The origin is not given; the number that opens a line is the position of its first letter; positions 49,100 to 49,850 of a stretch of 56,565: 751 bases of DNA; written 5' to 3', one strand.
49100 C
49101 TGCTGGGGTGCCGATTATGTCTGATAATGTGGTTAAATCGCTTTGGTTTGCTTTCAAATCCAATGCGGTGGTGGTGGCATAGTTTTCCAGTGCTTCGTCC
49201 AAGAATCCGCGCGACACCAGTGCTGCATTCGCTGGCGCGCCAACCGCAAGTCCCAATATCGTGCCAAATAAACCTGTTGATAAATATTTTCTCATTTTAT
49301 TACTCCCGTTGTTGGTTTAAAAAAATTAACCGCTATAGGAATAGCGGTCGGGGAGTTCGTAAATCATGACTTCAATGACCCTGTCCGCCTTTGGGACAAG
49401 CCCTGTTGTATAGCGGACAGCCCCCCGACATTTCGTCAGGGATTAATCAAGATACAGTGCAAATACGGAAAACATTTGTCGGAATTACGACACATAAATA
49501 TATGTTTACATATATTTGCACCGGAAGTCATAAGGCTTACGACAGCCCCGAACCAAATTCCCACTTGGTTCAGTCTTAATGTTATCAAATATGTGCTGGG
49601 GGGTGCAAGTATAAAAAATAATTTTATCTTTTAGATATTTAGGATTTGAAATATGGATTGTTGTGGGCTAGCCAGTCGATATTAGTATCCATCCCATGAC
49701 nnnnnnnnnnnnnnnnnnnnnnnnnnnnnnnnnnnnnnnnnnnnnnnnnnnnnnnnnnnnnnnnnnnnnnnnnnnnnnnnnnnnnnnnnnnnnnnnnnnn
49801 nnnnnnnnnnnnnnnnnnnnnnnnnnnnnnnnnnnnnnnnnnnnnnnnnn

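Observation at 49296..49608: Second copy of the leader on the minus strand, differing mainly by an AT-rich insertion inside one helix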

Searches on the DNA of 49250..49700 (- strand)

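Call 4: search_dna_similar(query=window:49296-49640:-, collection=phages, mode=distant)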
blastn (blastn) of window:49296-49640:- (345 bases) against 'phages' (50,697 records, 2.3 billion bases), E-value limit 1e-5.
No match.

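Call 9: search_rna_families(source=window, start=49250, end=49700, threshold=evalue, max_evalue=10, show_alignments=3)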
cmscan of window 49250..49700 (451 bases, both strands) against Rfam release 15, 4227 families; matches with E-value up to 10: 2.
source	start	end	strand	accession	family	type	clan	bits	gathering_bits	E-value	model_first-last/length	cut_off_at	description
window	49339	49429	-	RF02221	sRNA-Xcc1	Gene; sRNA;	-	32.1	53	0.00082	1-87/87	no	sRNA-Xcc1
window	49457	49521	+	RF04176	mir-3149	Gene; miRNA;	-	15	100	6.7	1-83/83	no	mir-3149 microRNA precursor family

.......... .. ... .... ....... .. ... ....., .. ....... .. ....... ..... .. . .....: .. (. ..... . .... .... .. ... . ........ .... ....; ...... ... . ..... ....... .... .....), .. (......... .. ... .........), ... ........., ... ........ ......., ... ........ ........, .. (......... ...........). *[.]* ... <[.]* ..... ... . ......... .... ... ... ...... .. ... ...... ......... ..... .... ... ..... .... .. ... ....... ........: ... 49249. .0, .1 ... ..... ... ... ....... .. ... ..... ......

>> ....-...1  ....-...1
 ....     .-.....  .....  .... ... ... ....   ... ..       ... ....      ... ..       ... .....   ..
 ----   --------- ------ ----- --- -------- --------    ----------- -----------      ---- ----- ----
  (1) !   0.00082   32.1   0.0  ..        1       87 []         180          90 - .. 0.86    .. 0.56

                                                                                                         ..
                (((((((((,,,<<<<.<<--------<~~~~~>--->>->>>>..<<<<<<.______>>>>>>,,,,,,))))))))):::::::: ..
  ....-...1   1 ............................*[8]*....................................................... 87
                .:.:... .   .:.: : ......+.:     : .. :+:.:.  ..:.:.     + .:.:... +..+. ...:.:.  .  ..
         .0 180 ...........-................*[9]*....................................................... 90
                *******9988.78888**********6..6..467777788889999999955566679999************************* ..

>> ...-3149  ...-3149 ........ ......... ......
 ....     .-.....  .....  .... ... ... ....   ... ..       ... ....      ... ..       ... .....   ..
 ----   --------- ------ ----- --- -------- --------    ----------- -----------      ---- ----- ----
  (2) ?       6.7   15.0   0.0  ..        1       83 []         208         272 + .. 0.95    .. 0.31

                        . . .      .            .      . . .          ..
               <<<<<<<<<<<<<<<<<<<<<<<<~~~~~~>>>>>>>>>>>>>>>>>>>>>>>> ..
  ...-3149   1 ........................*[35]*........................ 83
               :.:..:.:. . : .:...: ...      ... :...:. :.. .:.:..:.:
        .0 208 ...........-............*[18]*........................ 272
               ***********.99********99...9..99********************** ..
